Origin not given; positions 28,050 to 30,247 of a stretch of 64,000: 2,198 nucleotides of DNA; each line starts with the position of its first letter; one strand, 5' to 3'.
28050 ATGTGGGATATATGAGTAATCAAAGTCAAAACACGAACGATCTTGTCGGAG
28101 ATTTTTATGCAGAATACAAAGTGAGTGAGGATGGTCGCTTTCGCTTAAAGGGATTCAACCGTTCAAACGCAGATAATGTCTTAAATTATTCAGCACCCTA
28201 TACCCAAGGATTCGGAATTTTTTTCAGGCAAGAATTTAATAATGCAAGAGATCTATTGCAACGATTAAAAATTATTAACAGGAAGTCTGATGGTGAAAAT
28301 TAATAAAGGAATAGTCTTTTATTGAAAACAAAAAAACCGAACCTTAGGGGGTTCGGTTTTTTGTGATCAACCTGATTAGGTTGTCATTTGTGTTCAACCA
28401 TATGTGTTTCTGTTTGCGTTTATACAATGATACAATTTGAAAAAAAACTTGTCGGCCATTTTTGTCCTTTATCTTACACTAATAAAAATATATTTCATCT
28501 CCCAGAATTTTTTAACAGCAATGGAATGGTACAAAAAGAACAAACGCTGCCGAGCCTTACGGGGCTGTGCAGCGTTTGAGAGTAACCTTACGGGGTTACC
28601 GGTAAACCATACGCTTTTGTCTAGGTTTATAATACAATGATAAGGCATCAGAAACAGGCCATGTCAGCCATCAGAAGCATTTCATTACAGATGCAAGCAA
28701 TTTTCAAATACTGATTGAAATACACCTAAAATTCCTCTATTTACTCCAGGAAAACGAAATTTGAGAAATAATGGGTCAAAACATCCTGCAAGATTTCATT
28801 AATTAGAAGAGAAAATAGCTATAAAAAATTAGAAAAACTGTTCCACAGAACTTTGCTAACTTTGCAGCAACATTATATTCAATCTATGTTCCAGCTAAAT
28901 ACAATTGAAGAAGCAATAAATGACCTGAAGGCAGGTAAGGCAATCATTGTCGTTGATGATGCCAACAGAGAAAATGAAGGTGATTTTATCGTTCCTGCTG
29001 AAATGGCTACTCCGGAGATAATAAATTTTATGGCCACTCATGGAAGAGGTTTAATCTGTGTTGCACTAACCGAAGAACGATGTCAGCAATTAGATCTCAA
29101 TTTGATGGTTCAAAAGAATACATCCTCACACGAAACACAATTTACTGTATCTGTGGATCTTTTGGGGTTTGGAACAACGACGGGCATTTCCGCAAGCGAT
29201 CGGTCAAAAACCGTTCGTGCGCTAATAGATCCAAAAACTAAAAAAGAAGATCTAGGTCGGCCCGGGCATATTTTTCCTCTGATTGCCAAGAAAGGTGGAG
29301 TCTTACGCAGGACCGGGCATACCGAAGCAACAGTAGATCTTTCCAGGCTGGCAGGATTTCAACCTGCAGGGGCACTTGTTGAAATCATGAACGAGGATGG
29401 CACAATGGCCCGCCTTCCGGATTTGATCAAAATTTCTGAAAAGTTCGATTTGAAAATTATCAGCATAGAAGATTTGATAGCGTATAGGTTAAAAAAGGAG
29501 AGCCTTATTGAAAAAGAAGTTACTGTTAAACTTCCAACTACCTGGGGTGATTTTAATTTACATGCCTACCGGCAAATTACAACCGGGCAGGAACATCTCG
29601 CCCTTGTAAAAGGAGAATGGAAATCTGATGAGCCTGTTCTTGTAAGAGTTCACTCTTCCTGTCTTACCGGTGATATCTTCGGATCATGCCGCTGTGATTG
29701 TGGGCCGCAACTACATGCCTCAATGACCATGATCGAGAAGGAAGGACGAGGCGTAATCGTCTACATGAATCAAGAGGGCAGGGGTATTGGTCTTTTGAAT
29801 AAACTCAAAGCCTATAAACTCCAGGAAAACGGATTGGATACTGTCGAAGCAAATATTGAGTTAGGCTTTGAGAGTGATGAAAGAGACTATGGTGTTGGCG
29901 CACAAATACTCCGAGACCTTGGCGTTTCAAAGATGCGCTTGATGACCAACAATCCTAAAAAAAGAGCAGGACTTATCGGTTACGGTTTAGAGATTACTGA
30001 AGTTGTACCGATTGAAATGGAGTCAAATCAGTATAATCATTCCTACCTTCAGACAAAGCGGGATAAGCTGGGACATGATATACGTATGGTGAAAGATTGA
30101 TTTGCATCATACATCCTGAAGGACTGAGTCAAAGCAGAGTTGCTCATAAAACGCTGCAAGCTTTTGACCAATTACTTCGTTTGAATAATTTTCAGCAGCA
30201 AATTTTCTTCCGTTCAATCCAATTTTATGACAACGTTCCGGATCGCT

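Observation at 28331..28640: Cluster of hairpins sharing a CC-TTA(C)GGG-GG loop in the 550-bp tamB-ribBA spacer: candidate small RNA or leader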

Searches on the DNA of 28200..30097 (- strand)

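Call 4: search_rna_families(source=window, start=28250, end=28950, threshold=evalue, max_evalue=10, show_alignments=3)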
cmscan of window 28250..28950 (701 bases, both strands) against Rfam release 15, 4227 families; matches with E-value up to 10: 28.
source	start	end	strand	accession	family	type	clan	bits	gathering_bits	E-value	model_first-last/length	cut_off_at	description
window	28319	28376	-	RF02362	Yfr10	Gene; sRNA;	-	30.1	43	0.02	1-78/78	no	Cyanobacterial functional RNA 10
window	28443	28554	-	RF00403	SNORA41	Gene; snRNA; snoRNA; HACA-box;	-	29.8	80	0.0091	1-133/133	no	Small nucleolar RNA SNORA41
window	28251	28367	+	RF04182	GibS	Gene; sRNA;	-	26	115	0.23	1-142/142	no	GibS sRNA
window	28322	28383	+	RF01742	lactis-plasmid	Gene; sRNA;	-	24.9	70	0.14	1-106/106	no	lactis-plasmid RNA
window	28328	28406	-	RF00106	RNAI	Gene; antisense;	-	23.3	47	0.053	1-102/102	no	RNAI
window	28317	28360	-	RF01096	PK-HAV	Cis-reg;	-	23.2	50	2.4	1-56/56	no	HepA virus 3'-terminal pseudoknot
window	28299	28367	+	RF02064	STnc370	Gene; sRNA;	-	21.7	54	3.3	1-71/71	no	Enterobacterial sRNA STnc370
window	28259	28364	+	RF01601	plasmodium_snoR26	Gene; snRNA; snoRNA; CD-box;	-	21.6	50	5.9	1-160/160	no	small nucleolar RNA snoR26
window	28260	28363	+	RF02319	TtnuHACA12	Gene; snRNA; snoRNA; HACA-box;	-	21.5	80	1.7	1-131/131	no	Tetrahymena snoRNA TtnuHACA12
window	28323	28437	-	RF02860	Arrc14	Gene; sRNA;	-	21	99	1.3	1-167/167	no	Actinobacillus sRNA 14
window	28303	28346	-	RF03416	mir-7383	Gene; miRNA;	-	19.8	88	0.23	1-59/59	no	mir-7383 microRNA precursor family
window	28478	28582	+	RF02319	TtnuHACA12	Gene; snRNA; snoRNA; HACA-box;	-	19.4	80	4.4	1-131/131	no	Tetrahymena snoRNA TtnuHACA12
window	28325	28403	-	RF02074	STnc240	Gene; sRNA;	-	18.1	55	7.8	1-77/77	no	Enterobacterial sRNA STnc240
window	28319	28372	-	RF04174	MIR4208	Gene; miRNA;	-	17.7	140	6.9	1-191/191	no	MIR4208 microRNA precursor family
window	28330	28362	+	RF04157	MIR9486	Gene; miRNA;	-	17.3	100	1.3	1-119/119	no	MIR9486 microRNA precursor family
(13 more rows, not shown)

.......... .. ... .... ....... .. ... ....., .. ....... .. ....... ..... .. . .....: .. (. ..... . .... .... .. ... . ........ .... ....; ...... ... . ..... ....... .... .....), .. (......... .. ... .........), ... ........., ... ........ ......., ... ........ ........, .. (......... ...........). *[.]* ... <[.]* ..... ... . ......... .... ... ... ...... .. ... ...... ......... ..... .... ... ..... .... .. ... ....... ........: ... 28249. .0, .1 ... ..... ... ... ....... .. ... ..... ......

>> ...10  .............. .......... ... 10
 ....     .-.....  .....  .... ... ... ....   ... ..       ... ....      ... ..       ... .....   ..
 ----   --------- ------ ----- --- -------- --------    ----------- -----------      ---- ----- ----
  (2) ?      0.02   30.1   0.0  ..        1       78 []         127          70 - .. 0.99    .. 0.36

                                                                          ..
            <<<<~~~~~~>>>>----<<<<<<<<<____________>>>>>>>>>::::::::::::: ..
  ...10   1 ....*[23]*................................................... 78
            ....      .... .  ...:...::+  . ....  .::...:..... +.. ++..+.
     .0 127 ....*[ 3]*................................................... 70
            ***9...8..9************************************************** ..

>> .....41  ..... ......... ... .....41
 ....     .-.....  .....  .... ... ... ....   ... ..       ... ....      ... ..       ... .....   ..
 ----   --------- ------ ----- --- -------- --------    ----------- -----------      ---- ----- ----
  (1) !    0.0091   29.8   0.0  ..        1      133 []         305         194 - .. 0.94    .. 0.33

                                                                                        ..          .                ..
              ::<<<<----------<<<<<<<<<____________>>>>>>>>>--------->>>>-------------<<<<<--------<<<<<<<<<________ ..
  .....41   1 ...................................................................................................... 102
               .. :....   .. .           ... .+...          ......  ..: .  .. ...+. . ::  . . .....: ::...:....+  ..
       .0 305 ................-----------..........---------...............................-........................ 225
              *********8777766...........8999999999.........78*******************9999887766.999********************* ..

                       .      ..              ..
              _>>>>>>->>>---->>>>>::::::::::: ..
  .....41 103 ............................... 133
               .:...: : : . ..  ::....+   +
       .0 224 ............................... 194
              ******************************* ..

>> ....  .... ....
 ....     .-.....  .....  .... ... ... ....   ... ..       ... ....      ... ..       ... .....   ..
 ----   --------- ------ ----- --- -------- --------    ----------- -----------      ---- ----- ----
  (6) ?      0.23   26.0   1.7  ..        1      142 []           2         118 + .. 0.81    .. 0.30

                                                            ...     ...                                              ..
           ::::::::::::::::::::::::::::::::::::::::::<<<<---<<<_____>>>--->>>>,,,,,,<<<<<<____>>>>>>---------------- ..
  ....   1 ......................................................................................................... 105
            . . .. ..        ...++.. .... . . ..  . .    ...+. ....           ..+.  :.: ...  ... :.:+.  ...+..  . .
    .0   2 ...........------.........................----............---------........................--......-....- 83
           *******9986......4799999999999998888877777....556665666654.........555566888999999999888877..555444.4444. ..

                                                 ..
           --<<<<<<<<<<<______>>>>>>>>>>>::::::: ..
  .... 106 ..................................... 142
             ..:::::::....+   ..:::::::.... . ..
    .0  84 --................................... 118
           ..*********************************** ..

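Call 43: build_rna_model(alignment_id=A2)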
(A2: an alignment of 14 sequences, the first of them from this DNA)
Model R1 built from alignment A2 (14 sequences, 132 columns); structure: RNAalifold consensus.
model positions 118; base pairs 19; branch points 1; effective number of sequences 1.88; information 0.59 bits per position. Calibrated on 0.2 Mb of random sequence (short: E-values are rough).
structure used (alignment columns):
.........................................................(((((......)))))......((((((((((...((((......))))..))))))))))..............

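Call 44: search_with_rna_model(model_id=R1, sources=[window, L002, L003, L004, L005, L006, L007, L008, L009, L010, L011, L012, L013, L014, L015, L016, L017, L018, L019, L020, L021, L022, L023, L024, L025, L026, L027, L028, L029, L030, L031, L032, L033, L034, L035, L036, L037, L038, L039, L040, L041, L042, L043, L044, L045, L046, L047, L048, L049, L050, L051, L052, L053, L054, L055, L056, L057, L058, L059, L060, L061, L062, L063, L064, L065, L066, L067, L068, L069, L070, L071, L072, L073, L074, L075, L076, L077, L078, L079, L080, L119, L114, L116, L120, L121, L122], max_evalue=1)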
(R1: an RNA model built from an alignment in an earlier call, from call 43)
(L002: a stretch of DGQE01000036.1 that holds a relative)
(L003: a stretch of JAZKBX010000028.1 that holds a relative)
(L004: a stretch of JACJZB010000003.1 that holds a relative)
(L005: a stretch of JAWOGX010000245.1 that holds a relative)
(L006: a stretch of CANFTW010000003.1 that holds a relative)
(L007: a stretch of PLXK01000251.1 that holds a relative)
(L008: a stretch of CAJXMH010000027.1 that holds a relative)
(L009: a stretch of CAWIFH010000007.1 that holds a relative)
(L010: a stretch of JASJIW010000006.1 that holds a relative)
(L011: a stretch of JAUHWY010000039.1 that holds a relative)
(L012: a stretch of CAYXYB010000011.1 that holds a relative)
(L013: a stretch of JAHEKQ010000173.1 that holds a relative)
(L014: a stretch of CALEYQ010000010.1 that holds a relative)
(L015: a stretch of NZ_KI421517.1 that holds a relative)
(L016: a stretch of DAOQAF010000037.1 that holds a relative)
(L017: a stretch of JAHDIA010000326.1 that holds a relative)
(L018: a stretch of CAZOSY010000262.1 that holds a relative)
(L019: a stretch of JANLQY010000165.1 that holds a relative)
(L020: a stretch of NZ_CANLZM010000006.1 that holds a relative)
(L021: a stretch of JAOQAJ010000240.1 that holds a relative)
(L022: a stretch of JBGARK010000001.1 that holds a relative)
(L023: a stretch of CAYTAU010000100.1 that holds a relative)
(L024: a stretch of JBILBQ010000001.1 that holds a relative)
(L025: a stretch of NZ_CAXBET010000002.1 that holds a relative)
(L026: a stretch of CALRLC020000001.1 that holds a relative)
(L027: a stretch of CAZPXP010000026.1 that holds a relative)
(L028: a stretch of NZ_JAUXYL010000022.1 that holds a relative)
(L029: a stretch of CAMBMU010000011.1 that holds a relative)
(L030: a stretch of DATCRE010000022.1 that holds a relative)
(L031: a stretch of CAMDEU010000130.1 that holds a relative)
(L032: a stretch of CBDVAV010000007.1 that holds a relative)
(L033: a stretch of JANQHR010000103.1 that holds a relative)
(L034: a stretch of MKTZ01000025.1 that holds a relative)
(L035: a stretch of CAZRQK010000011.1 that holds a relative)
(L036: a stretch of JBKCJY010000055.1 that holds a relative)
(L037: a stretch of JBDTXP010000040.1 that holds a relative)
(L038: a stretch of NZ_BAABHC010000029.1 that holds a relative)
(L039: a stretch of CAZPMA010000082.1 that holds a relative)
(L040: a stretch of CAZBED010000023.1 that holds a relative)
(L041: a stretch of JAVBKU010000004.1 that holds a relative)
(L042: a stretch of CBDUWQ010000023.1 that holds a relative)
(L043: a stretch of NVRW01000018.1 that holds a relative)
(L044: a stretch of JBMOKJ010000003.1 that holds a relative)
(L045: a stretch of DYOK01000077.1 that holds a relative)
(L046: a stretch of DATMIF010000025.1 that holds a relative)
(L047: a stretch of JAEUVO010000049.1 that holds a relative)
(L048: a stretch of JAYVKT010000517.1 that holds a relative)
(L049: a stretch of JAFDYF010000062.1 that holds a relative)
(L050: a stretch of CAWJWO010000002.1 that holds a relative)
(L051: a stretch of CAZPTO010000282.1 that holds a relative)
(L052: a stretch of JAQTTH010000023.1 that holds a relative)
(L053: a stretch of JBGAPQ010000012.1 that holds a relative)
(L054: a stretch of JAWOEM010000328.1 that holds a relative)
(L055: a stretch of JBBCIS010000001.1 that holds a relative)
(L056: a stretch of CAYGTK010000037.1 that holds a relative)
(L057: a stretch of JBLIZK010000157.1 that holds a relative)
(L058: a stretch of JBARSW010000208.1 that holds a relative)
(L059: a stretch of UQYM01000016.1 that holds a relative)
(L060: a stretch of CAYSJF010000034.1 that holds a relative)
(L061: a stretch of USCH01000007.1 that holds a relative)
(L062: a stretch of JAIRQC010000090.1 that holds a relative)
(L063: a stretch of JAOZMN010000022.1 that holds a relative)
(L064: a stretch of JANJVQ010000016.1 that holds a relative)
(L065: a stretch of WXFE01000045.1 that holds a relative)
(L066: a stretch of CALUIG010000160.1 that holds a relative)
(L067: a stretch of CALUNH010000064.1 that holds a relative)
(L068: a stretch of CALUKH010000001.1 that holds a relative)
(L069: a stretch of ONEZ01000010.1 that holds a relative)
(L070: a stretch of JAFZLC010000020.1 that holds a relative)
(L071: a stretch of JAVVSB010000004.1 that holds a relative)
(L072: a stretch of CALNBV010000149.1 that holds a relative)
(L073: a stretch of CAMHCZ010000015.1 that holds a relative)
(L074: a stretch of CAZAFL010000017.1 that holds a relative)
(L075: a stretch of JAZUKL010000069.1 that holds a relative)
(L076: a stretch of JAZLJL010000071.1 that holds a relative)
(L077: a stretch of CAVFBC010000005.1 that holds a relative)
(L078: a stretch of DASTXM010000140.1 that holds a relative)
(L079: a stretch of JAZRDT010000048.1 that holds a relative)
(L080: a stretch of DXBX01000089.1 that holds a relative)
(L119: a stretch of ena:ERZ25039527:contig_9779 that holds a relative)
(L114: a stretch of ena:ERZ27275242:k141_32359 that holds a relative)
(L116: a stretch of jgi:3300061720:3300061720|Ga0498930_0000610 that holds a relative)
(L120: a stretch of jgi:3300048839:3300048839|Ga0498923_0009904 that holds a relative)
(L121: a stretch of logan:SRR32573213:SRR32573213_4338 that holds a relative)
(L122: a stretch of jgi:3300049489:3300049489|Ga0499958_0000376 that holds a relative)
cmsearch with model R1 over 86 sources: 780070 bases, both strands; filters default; matches with E-value up to 1: 26.
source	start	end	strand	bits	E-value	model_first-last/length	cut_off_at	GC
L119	9530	9646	-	129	3.3e-29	1-118/118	no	0.44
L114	2643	2759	-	128.8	3.5e-29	1-118/118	no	0.44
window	28528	28644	-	128.2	5.1e-29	1-118/118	no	0.45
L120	2645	2761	-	127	1e-28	1-118/118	no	0.46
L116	2645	2760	-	126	1.9e-28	1-118/118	no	0.45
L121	2635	2751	-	112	7.4e-25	1-118/118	no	0.44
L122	2706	2818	-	106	2.5e-23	1-118/118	no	0.37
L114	2431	2549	-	60.7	9.9e-12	1-118/118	no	0.36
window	28316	28434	-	57.5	6.6e-11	1-118/118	no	0.34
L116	2401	2523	-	48.6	1.3e-08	1-118/118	no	0.33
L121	2395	2518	-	46.4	4.6e-08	1-118/118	no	0.4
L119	9268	9396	-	44.2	1.8e-07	1-118/118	no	0.36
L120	2439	2563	-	44.2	1.8e-07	1-118/118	no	0.34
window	54899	54995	+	23.5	0.035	1-118/118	no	0.31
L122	2663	2768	+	23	0.047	1-118/118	no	0.35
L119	9488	9593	+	22.8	0.051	1-118/118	no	0.44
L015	6170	6258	-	21.9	0.087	1-118/118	no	0.28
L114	2606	2706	+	21.5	0.11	1-118/118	no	0.42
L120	2601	2708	+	21.3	0.13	1-118/118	no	0.44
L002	3212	3334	-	20.8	0.17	1-118/118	no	0.41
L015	6137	6228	+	18.6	0.63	1-118/118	no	0.22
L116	2658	2695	+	18.4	0.68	68-105/118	no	0.63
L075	5143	5237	+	18.3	0.74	1-118/118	no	0.35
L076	1927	2032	-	17.9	0.93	1-118/118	no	0.31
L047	416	540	-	17.9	0.95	1-118/118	no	0.29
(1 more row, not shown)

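Call 52: search_rna_families(sources=[L002, L003, L004, L006, L007, L008, L009, L010, L012, L013, L015, L016, L020, L022, L024, L041], threshold=gathering)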
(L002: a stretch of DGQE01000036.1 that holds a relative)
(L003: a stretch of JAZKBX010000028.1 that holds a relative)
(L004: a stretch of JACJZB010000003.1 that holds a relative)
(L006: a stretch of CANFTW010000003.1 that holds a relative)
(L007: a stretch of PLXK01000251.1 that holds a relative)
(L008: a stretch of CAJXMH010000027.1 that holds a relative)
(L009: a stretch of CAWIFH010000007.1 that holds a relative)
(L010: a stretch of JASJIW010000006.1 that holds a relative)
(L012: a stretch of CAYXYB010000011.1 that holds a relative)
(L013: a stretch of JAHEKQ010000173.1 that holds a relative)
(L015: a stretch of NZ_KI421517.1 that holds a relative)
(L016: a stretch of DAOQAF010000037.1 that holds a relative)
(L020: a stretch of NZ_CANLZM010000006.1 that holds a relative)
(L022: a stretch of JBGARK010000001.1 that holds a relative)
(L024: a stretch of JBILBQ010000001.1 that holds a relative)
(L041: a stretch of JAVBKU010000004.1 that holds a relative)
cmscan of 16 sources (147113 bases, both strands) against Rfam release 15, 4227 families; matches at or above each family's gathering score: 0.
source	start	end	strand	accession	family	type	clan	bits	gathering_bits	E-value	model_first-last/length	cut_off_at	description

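Call 53: search_rna_families(sources=[L119, L121, L122, L124, L125, L126, L127, L130, L131, L132, L133, L086, L107], threshold=gathering)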
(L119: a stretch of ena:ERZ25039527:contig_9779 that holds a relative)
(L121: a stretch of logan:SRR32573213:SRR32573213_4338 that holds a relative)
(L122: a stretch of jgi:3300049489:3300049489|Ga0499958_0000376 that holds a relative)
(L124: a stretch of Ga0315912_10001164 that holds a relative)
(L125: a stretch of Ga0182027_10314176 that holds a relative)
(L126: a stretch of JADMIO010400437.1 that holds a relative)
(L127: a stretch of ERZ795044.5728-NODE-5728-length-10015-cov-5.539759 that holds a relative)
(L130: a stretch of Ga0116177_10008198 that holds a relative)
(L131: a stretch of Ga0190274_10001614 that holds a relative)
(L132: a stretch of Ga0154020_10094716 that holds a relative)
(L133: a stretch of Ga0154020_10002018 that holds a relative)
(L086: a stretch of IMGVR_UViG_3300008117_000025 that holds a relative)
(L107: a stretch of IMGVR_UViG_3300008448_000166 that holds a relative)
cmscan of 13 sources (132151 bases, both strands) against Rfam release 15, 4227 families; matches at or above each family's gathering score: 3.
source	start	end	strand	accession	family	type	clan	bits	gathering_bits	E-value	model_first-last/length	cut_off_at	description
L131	9874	9947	-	RF00005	tRNA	Gene; tRNA;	CL00001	64.2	29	2.5e-11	1-71/71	no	tRNA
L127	484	557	+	RF00005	tRNA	Gene; tRNA;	CL00001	61.6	29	1.4e-10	1-71/71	no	tRNA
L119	15784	15856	+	RF00005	tRNA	Gene; tRNA;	CL00001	58.8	29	7.9e-10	1-71/71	no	tRNA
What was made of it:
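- On Any Rfam 15 family (4227 models): Twelve other loci with the element give only tRNAs (call 53).
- No Rfam family matches at gathering score in the window or in 12 other loci that carry the element (call 53, which also scanned one phage locus more).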
